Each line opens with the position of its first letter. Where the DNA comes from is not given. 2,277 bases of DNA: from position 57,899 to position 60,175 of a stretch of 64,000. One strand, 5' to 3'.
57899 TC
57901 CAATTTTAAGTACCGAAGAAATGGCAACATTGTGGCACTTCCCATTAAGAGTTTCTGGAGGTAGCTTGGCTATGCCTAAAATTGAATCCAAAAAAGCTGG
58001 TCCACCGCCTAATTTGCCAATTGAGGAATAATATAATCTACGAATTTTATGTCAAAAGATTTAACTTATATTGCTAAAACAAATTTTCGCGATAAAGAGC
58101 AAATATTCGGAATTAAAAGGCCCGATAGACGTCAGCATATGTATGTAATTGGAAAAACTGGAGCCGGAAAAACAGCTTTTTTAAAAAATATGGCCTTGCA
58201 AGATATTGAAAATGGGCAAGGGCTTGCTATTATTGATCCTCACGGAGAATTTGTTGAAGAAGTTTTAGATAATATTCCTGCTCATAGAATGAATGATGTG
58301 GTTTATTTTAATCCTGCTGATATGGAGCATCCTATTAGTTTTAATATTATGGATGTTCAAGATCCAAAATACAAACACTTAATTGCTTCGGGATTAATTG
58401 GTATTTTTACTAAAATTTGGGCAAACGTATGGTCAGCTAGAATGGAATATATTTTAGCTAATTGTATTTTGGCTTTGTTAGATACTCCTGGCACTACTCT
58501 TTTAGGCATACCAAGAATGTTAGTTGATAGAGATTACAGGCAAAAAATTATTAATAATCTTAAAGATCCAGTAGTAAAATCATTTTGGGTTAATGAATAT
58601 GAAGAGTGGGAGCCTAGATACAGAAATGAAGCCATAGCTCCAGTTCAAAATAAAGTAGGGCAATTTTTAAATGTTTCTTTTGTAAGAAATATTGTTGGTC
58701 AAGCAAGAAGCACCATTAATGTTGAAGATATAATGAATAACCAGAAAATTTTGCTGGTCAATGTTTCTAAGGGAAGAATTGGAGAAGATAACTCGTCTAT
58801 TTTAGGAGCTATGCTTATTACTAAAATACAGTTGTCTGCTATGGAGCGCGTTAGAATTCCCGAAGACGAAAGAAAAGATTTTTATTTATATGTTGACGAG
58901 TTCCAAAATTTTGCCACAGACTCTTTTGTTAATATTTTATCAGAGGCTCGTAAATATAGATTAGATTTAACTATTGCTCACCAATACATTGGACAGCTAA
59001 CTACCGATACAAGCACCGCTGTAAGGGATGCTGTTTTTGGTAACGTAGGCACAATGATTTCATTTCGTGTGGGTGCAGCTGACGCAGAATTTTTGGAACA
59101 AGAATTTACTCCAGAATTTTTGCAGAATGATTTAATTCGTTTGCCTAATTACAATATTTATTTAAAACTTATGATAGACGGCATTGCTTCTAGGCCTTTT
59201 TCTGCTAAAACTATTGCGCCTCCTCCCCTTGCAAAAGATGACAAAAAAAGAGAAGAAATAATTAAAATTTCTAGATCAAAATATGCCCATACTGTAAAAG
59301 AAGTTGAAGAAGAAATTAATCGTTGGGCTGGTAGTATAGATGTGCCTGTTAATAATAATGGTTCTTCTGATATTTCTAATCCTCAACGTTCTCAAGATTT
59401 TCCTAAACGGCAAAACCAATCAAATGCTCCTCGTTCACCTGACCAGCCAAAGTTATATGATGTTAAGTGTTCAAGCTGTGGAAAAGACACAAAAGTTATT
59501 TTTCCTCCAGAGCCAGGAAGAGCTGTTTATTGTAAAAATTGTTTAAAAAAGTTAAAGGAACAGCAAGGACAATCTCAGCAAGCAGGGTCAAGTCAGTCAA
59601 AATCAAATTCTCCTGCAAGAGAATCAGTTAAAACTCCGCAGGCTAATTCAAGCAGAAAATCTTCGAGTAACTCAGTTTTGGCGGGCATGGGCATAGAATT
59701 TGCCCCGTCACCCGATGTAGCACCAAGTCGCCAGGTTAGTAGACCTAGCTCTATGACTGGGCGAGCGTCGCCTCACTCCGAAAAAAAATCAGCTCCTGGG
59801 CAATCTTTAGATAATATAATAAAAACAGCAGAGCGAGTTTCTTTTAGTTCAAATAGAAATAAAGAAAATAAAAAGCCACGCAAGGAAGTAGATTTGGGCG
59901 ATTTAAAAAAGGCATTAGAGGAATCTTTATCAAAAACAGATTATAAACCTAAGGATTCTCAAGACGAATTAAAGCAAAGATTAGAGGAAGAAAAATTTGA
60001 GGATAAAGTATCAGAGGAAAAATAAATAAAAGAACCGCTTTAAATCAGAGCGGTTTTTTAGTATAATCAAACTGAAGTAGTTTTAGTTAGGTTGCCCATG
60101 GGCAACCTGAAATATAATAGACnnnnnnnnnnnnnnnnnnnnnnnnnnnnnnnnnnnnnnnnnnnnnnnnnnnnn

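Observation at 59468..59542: The same CxxC-x17-CxxC ribbon occurs in the ATPase tail and at the C-terminus of every complete paralogue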

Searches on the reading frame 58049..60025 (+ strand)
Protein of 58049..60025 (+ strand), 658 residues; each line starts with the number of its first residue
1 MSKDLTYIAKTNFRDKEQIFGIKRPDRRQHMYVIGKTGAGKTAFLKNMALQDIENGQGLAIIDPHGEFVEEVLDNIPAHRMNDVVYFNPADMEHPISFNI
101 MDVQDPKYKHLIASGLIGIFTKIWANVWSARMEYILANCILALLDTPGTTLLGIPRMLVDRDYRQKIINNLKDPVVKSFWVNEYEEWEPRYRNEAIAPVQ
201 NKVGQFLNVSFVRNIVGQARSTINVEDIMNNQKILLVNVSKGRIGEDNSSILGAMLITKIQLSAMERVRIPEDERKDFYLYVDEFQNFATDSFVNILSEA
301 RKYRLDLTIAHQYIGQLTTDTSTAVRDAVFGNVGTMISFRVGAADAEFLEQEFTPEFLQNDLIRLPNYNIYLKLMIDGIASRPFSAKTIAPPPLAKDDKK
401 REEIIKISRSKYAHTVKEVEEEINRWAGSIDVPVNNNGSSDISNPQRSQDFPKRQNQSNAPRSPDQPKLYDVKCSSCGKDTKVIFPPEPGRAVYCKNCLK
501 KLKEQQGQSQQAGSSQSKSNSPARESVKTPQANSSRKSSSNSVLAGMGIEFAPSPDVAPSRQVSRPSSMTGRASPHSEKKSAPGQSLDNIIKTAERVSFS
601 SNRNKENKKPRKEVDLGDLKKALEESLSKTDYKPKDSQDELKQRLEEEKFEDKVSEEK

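Call 3: search_protein_families(library=pfam, proteins=[window:58049-60025:+], max_evalue=0.1)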
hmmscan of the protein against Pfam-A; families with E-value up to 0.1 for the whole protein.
window:58049-60025:+ (658 aa): 11 families
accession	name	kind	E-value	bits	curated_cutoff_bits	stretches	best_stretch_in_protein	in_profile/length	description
PF10412.15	TrwB_AAD_bind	-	1.5e-14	54.1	20.5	1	27-343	14-312/387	Type IV secretion-system coupling protein DNA-binding domain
PF23477.1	zf_Tbcl_2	-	4.8e-11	42.6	27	1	469-501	3-35/37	Probable treble clef zinc finger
PF01935.23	DUF87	-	1.5e-07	32.2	23.2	1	29-112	24-101/220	Helicase HerA, central domain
PF02534.20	T4SS-DNA_transf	-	1.5e-06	27.8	20.1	1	27-102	44-115/468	Type IV secretory system Conjugative DNA transfer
PF12696.13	TraG-D_C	-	2e-05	25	22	1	279-350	3-73/126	TraM recognition site of TraD and TraG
PF13401.12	AAA_22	-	0.003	18.3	27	1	27-54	4-31/130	AAA domain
PF01667.23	Ribosomal_S27e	-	0.02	15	24.5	1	470-505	6-39/55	Ribosomal protein S27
PF25199.1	nSTAND_NTPase5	-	0.035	14.4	34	0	24-79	37-93/145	Novel STAND NTPase 5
PF12846.13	AAA_10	-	0.036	13.5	27.5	1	27-78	20-70/362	AAA-like domain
PF00270.35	DEAD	-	0.045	13.9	26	0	28-76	14-65/167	DEAD/DEAH box helicase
PF01580.24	FtsK_SpoIIIE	-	0.089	12.7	24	0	21-48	35-59/221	FtsK/SpoIIIE family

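Call 4: search_protein_families(library=ncbifam, proteins=[window:58049-60025:+], max_evalue=0.1)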
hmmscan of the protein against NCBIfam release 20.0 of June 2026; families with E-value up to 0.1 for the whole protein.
window:58049-60025:+ (658 aa): 14 families
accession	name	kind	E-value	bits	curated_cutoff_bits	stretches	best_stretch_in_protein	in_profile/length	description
TIGR03743.1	SXT_TraD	subfamily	5.3e-16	58.2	366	2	25-100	172-250/636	conjugative transfer system coupling protein TraD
NF045973.1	conju_CD1115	equivalog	2.1e-12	46.6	250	2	25-109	21-103/442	VirD4-like conjugal transfer protein, CD1115 family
TIGR04272.1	cxxc_cxxc_Mbark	domain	1.5e-11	43.8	36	1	469-502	3-36/37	CxxC-x17-CxxC domain-containing protein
TIGR03754.1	conj_TOL_TraD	equivalog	3.5e-09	35.7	647.55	2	17-67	169-219/643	type IV conjugative transfer system coupling protein TraD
NF053655.1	CedD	equivalog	1.1e-06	27.7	600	1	18-93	211-285/527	DNA-translocating ATPase CedD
TIGR02759.1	TraD_Ftype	equivalog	1.1e-05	24.4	521.35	1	23-75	171-223/566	type IV conjugative transfer system coupling protein TraD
NF041447.1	TrbC_conju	equivalog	1.5e-05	23.6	800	1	12-64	113-165/685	F-type conjugative transfer protein TrbC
NF045975.1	VirB4_plasma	equivalog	9.3e-05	20.3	590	1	30-69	517-556/894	Mbov_0397 family ICE element conjugal transfer ATPase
NF041326.1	Bacteroid_MobC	subfamily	0.002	16.6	900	1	276-353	456-533/655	conjugal transfer protein MobC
NF006486.0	PRK08903.1-6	equivalog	0.047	13.2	307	1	23-64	31-72/222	DnaA regulatory inactivator Hda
NF001629.0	PRK00415.1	equivalog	0.047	13.2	70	1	468-507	11-48/62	30S ribosomal protein S27e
TIGR03783.1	Bac_Flav_CT_G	subfamily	0.048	11.5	261.55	1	30-108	440-517/829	TraG family conjugative transposon ATPase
TIGR03925.1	T7SS_EccC_b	equivalog_domain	0.061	11.6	346.55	0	26-72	359-409/564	type VII secretion protein EccCb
NF007593.0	PRK10236.1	equivalog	0.098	12.3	395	0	247-304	34-90/237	acidic protein MsyB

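Call 10: find_homologous_proteins(query=window:58049-60025:+, max_evalue=1e-10)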
Query window:58049-60025:+ (658 aa): 8000 proteins with E <= 1e-10 among 8000 candidates; the best 120 are listed.
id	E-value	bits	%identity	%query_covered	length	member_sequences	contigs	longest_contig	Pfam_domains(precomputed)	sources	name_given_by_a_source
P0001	0.0e+0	1478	100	100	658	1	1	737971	PF10412.16,PF01935.24,PF23477.2,PF02534.21,PF12696.14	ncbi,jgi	ncbi:MAG: type IV secretion system DNA-binding domain-containing protein [Candidatus Staskawiczbacte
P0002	0.0e+0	1147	80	100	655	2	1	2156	PF10412.16,PF01935.24,PF23477.2,PF02534.21,PF12696.14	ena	-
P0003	0.0e+0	1143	79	100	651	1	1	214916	PF10412.16,PF01935.24,PF23477.2,PF02534.21,PF12696.14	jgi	jgi:CxxC-x17-CxxC domain-containing protein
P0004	0.0e+0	1083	74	100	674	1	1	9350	PF10412.16,PF01935.24,PF23477.2,PF12696.14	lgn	-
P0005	0.0e+0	1079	77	98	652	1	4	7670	PF10412.16,PF01935.24,PF23477.2,PF02534.21,PF12696.14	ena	-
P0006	0.0e+0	1075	74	100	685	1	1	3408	PF10412.16,PF01935.24,PF23477.2,PF12696.14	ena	-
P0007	0.0e+0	1074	74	100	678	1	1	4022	PF10412.16,PF01935.24,PF23477.2,PF12696.14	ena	-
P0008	0.0e+0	1072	75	97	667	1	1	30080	PF10412.16,PF01935.24,PF23477.2,PF02534.21,PF12696.14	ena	-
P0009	0.0e+0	1071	77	97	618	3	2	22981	PF10412.16,PF01935.24,PF23477.2,PF12696.14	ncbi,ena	-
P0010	0.0e+0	1067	74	100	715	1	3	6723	PF10412.16,PF01935.24,PF23477.2,PF02534.21,PF12696.14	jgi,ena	-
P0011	0.0e+0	1064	77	96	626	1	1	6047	PF10412.16,PF01935.24,PF23477.2,PF02534.21,PF12696.14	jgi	jgi:CxxC-x17-CxxC domain-containing protein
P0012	0.0e+0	1058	76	100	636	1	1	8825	PF10412.16,PF01935.24,PF23477.2,PF02534.21,PF12696.14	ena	-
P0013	0.0e+0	1057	74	100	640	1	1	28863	PF10412.16,PF01935.24,PF23477.2,PF12696.14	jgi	jgi:CxxC-x17-CxxC domain-containing protein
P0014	0.0e+0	1056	74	100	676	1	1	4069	PF10412.16,PF01935.24,PF23477.2,PF12696.14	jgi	-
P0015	0.0e+0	1055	75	100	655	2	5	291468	PF10412.16,PF01935.24,PF23477.2,PF02534.21,PF12696.14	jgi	jgi:CxxC-x17-CxxC domain-containing protein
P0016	0.0e+0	1054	74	100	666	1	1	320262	PF10412.16,PF01935.24,PF23477.2,PF12696.14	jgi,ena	-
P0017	0.0e+0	1050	75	97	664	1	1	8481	PF10412.16,PF01935.24,PF23477.2,PF12696.14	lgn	-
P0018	0.0e+0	1050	72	100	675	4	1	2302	PF10412.16,PF01935.24,PF23477.2,PF12696.14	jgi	-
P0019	0.0e+0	1047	74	100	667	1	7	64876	PF10412.16,PF01935.24,PF23477.2,PF12696.14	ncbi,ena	-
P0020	0.0e+0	1046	74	100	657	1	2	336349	PF10412.16,PF01935.24,PF23477.2,PF12696.14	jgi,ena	jgi:ribosomal protein S27E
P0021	0.0e+0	1046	74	100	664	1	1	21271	PF10412.16,PF01935.24,PF23477.2,PF02534.21,PF12696.14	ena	-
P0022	0.0e+0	1044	72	99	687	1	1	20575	PF10412.16,PF01935.24,PF23477.2,PF12696.14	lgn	-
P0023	0.0e+0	1043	73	100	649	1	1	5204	PF10412.16,PF01935.24,PF23477.2,PF12696.14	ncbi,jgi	ncbi:MAG: type IV secretion system DNA-binding domain-containing protein [Candidatus Gracilibacteria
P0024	0.0e+0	1041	73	100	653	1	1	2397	PF10412.16,PF01935.24,PF23477.2,PF12696.14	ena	-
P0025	0.0e+0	1041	76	97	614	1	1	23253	PF10412.16,PF01935.24,PF23477.2,PF12696.14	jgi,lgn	-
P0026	0.0e+0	1040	74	95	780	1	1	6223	PF10412.16,PF01935.24,PF23477.2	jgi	jgi:CxxC-x17-CxxC domain-containing protein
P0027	0.0e+0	1037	73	100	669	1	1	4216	PF10412.16,PF01935.24,PF23477.2,PF12696.14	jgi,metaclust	metaclust:\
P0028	0.0e+0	1037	73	100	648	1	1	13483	PF10412.16,PF01935.24,PF23477.2,PF12696.14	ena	-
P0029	0.0e+0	1037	74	97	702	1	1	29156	PF10412.16,PF01935.24,PF23477.2,PF02534.21,PF12696.14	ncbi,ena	-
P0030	0.0e+0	1035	75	95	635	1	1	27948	PF10412.16,PF01935.24,PF23477.2,PF12696.14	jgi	-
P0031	0.0e+0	1033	73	100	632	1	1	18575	PF10412.16,PF01935.24,PF23477.2,PF12696.14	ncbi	-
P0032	0.0e+0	1032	75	97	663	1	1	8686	PF10412.16,PF01935.24,PF23477.2,PF12696.14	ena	-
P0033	0.0e+0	1031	73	96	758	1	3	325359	PF10412.16,PF01935.24,PF23477.2,PF02534.21,PF12696.14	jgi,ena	-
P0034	0.0e+0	1029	74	100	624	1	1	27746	PF10412.16,PF01935.24,PF23477.2,PF12696.14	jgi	jgi:CxxC-x17-CxxC domain-containing protein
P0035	0.0e+0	1027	71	100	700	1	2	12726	PF10412.16,PF01935.24,PF23477.2,PF12696.14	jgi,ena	jgi:CxxC-x17-CxxC domain-containing protein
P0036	0.0e+0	1022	73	100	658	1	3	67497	PF10412.16,PF01935.24,PF23477.2,PF12696.14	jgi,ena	-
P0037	0.0e+0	1021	73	96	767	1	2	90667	PF10412.16,PF01935.24,PF23477.2,PF12696.14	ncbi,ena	-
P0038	0.0e+0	1017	71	100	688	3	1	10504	PF10412.16,PF01935.24,PF23477.2,PF12696.14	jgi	-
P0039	0.0e+0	1016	73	97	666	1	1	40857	PF10412.16,PF01935.24,PF23477.2,PF02534.21,PF12696.14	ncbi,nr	ncbi:MAG: type IV secretion system DNA-binding domain-containing protein [Candidatus Staskawiczbacte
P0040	0.0e+0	1016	72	95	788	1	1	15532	PF10412.16,PF01935.24,PF23477.2,PF12696.14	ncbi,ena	-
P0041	0.0e+0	1016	71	100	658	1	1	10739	PF10412.16,PF01935.24,PF23477.2,PF12696.14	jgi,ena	-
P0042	0.0e+0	1014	72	96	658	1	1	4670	PF10412.16,PF01935.24,PF23477.2,PF02534.21,PF12696.14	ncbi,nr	ncbi:MAG: type IV secretion system DNA-binding domain-containing protein, partial [Candidatus Moranb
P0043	0.0e+0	1014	74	96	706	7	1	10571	PF10412.16,PF01935.24,PF23477.2,PF12696.14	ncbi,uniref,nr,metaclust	ncbi:MAG: hypothetical protein A3G45_02265 [Candidatus Staskawiczbacteria bacterium RIFCSPLOWO2_12_F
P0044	0.0e+0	1014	71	99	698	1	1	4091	PF10412.16,PF01935.24,PF23477.2,PF12696.14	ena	-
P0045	0.0e+0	1012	72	100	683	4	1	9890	PF10412.16,PF01935.24,PF23477.2,PF12696.14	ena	-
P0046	0.0e+0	1010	72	98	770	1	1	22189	PF10412.16,PF01935.24,PF23477.2,PF12696.14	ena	-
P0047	6.0e-298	1008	74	97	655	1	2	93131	PF10412.16,PF01935.24,PF23477.2,PF12696.14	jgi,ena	jgi:CxxC-x17-CxxC domain-containing protein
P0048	6.8e-298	1008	72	100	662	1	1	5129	PF10412.16,PF01935.24,PF23477.2,PF12696.14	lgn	-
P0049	2.3e-297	1006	71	99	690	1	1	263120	PF10412.16,PF01935.24,PF23477.2,PF02534.21,PF12696.14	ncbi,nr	ncbi:MAG: type IV secretion system DNA-binding domain-containing protein [Candidatus Staskawiczbacte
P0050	3.0e-297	1006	74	96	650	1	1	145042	PF10412.16,PF01935.24,PF23477.2,PF12696.14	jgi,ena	-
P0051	1.1e-296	1004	72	96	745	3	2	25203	PF10412.16,PF01935.24,PF23477.2,PF12696.14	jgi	jgi:CxxC-x17-CxxC domain-containing protein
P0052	1.1e-296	1004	71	100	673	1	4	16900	PF10412.16,PF01935.24,PF23477.2,PF12696.14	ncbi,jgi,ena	-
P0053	2.5e-296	1003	72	100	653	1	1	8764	PF10412.16,PF01935.24,PF23477.2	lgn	-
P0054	3.1e-296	1002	74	96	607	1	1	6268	PF10412.16,PF01935.24,PF23477.2,PF12696.14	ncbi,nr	ncbi:MAG: type IV secretion system DNA-binding domain-containing protein [Candidatus Staskawiczbacte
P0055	4.0e-296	1002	71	100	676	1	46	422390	PF10412.16,PF01935.24,PF23477.2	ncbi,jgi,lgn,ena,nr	ncbi:MAG: hypothetical protein A2402_00660 [Candidatus Staskawiczbacteria bacterium RIFOXYC1_FULL_37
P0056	5.0e-296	1002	74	96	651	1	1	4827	PF10412.16,PF01935.24,PF23477.2,PF02534.21,PF12696.14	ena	-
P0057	5.8e-296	1001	73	96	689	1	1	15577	PF10412.16,PF01935.24,PF23477.2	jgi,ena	-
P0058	1.3e-295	1000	71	98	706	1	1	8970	PF10412.16,PF01935.24,PF23477.2,PF12696.14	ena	-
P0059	1.8e-295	1000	72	97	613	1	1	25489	PF10412.16,PF01935.24,PF23477.2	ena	-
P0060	1.9e-295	1000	72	96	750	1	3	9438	PF10412.16,PF01935.24,PF23477.2,PF12696.14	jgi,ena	-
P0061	7.6e-295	998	71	99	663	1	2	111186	PF10412.16,PF01935.24,PF23477.2,PF12696.14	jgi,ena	-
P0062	8.0e-295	998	71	100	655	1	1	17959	PF10412.16,PF01935.24,PF23477.2,PF12696.14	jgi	-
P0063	3.8e-294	995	74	95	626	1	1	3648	PF10412.16,PF01935.24,PF23477.2,PF02534.21,PF12696.14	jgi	-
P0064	6.4e-294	995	72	96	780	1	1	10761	PF10412.16,PF01935.24,PF23477.2,PF12696.14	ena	-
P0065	2.3e-293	993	73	95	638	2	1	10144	PF10412.16,PF01935.24,PF23477.2,PF12696.14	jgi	jgi:CxxC-x17-CxxC domain-containing protein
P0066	6.2e-293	991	66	100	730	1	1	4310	PF10412.16,PF01935.24,PF23477.2,PF12696.14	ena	-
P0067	1.5e-292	990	71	97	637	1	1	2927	PF10412.16,PF01935.24,PF23477.2,PF12696.14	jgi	jgi:CxxC-x17-CxxC domain-containing protein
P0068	5.9e-292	988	73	96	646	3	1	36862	PF10412.16,PF01935.24,PF23477.2,PF12696.14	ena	-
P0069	1.0e-291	987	66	99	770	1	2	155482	PF10412.16,PF01935.24,PF23477.2,PF12696.14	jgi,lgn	-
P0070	3.4e-291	986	73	98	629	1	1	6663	PF10412.16,PF01935.24,PF23477.2,PF12696.14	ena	-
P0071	2.4e-290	983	86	76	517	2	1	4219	PF10412.16,PF01935.24,PF23477.2,PF02534.21,PF12696.14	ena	-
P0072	8.3e-290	981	72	97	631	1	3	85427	PF10412.16,PF01935.24,PF23477.2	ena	-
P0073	1.7e-289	980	72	96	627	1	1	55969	PF10412.16,PF01935.24,PF23477.2,PF12696.14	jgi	jgi:CxxC-x17-CxxC domain-containing protein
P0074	3.7e-288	976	71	96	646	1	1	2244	PF10412.16,PF01935.24,PF23477.2,PF12696.14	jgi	jgi:CxxC-x17-CxxC domain-containing protein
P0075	5.5e-288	975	71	96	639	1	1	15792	PF10412.16,PF01935.24,PF23477.2,PF12696.14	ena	-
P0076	1.0e-287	974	73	96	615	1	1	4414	PF10412.16,PF01935.24,PF23477.2,PF02534.21,PF12696.14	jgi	jgi:CxxC-x17-CxxC domain-containing protein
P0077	1.9e-287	973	70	100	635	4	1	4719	PF10412.16,PF01935.24,PF23477.2,PF12696.14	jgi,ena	-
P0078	2.9e-287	973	73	95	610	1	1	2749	PF10412.16,PF01935.24,PF23477.2,PF12696.14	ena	-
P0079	3.4e-287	972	68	96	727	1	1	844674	PF10412.16,PF01935.24,PF23477.2,PF12696.14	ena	-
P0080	4.7e-287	972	70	95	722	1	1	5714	PF10412.16,PF01935.24,PF23477.2,PF12696.14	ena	-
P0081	6.1e-287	972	85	76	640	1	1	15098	PF10412.16,PF01935.24,PF23477.2,PF12696.14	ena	-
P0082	2.4e-286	970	70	100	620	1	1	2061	PF10412.16,PF01935.24,PF23477.2,PF12696.14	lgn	-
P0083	4.0e-286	969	69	100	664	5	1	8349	PF10412.16,PF01935.24,PF23477.2,PF12696.14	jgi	-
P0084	5.2e-286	968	69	97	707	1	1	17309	PF10412.16,PF01935.24,PF23477.2,PF12696.14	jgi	-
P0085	6.1e-286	968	72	100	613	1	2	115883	PF10412.16,PF01935.24,PF23477.2,PF12696.14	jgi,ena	-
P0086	1.4e-285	967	71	96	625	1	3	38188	PF10412.16,PF01935.24,PF23477.2,PF12696.14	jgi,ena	-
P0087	2.2e-285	966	68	100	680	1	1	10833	PF10412.16,PF01935.24,PF23477.2,PF12696.14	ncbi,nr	ncbi:MAG: type IV secretion system DNA-binding domain-containing protein [Candidatus Staskawiczbacte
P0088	3.1e-285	966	73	95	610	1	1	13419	PF10412.16,PF01935.24,PF23477.2,PF12696.14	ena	-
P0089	3.7e-285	966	69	99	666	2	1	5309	PF10412.16,PF01935.24,PF23477.2,PF12696.14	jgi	jgi:CxxC-x17-CxxC domain-containing protein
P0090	4.1e-285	965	68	96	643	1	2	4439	PF10412.16,PF01935.24,PF23477.2,PF12696.14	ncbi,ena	-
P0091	8.1e-285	965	69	99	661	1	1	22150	PF10412.16,PF01935.24,PF23477.2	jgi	jgi:CxxC-x17-CxxC domain-containing protein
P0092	1.2e-284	964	72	92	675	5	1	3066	PF10412.16,PF01935.24,PF23477.2,PF12696.14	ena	-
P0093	1.7e-284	963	71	96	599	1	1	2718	PF10412.16,PF01935.24,PF23477.2,PF12696.14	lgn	-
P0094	1.7e-284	963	69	100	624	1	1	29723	PF10412.16,PF01935.24,PF23477.2,PF12696.14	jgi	-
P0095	2.4e-284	963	70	97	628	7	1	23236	PF10412.16,PF01935.24,PF23477.2,PF12696.14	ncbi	ncbi:MAG: hypothetical protein A2416_00500, partial [Candidatus Staskawiczbacteria bacterium RIFOXYC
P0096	6.7e-284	961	70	95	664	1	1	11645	PF10412.16,PF23477.2,PF12696.14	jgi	jgi:CxxC-x17-CxxC domain-containing protein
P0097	1.8e-283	960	77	84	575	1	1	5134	PF10412.16,PF01935.24,PF23477.2,PF12696.14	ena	-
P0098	3.8e-283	959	69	99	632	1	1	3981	PF10412.16,PF01935.24,PF23477.2,PF12696.14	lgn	-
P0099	2.3e-282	956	71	97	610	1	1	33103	PF10412.16,PF01935.24,PF23477.2,PF12696.14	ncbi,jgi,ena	jgi:CxxC-x17-CxxC domain-containing protein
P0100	2.9e-282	956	71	95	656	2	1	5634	PF10412.16,PF01935.24,PF23477.2,PF12696.14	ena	-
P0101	5.2e-282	955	67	100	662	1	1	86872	PF10412.16,PF01935.24,PF23477.2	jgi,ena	-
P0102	8.7e-281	951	71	96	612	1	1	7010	PF10412.16,PF01935.24,PF23477.2,PF12696.14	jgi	jgi:CxxC-x17-CxxC domain-containing protein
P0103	8.7e-281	951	78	84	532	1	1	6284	PF10412.16,PF01935.24,PF23477.2,PF12696.14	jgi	-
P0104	1.3e-280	951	69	98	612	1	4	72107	PF10412.16,PF01935.24,PF23477.2,PF12696.14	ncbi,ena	ncbi:MAG: type IV secretion system DNA-binding domain-containing protein [Patescibacteria group bact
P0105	1.4e-280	950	70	97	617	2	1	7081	PF10412.16,PF01935.24,PF23477.2,PF12696.14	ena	-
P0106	2.0e-280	950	68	100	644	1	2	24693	PF10412.16,PF01935.24,PF23477.2,PF12696.14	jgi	-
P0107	3.4e-280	949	70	97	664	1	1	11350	PF10412.16,PF01935.24,PF23477.2,PF12696.14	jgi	jgi:CxxC-x17-CxxC domain-containing protein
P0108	5.0e-280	949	69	99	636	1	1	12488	PF10412.16,PF01935.24,PF23477.2,PF02534.21,PF12696.14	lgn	-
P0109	5.3e-280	949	71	95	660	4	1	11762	PF10412.16,PF01935.24,PF23477.2,PF02534.21,PF12696.14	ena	-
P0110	7.3e-279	945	68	97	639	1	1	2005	PF10412.16,PF01935.24,PF23477.2,PF12696.14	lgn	-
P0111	2.5e-278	943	67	95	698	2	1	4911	PF10412.16,PF23477.2,PF12696.14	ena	-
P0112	3.3e-278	943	70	95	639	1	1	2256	PF10412.16,PF01935.24,PF23477.2,PF12696.14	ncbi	-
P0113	6.3e-278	942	67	100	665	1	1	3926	PF10412.16,PF01935.24,PF23477.2,PF12696.14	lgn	-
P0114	1.9e-277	940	68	100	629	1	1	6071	PF10412.16,PF01935.24,PF23477.2,PF12696.14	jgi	-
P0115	8.3e-277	938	69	97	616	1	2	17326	PF10412.16,PF01935.24,PF23477.2,PF02534.21,PF12696.14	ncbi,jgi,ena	-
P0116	1.9e-276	937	72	95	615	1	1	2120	PF10412.16,PF01935.24,PF23477.2,PF12696.14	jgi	jgi:CxxC-x17-CxxC domain-containing protein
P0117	2.4e-276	937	68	100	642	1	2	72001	PF10412.16,PF01935.24,PF23477.2,PF12696.14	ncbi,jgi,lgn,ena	-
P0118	9.9e-276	934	73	86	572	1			PF10412.16,PF01935.24,PF23477.2,PF02534.21,PF12696.14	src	-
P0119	2.2e-275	933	66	97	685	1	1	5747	PF10412.16,PF01935.24,PF23477.2,PF12696.14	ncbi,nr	ncbi:MAG: type IV secretion system DNA-binding domain-containing protein [bacterium]|nr:type IV secr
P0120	3.8e-275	933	68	97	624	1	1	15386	PF10412.16,PF01935.24,PF23477.2,PF12696.14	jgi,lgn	-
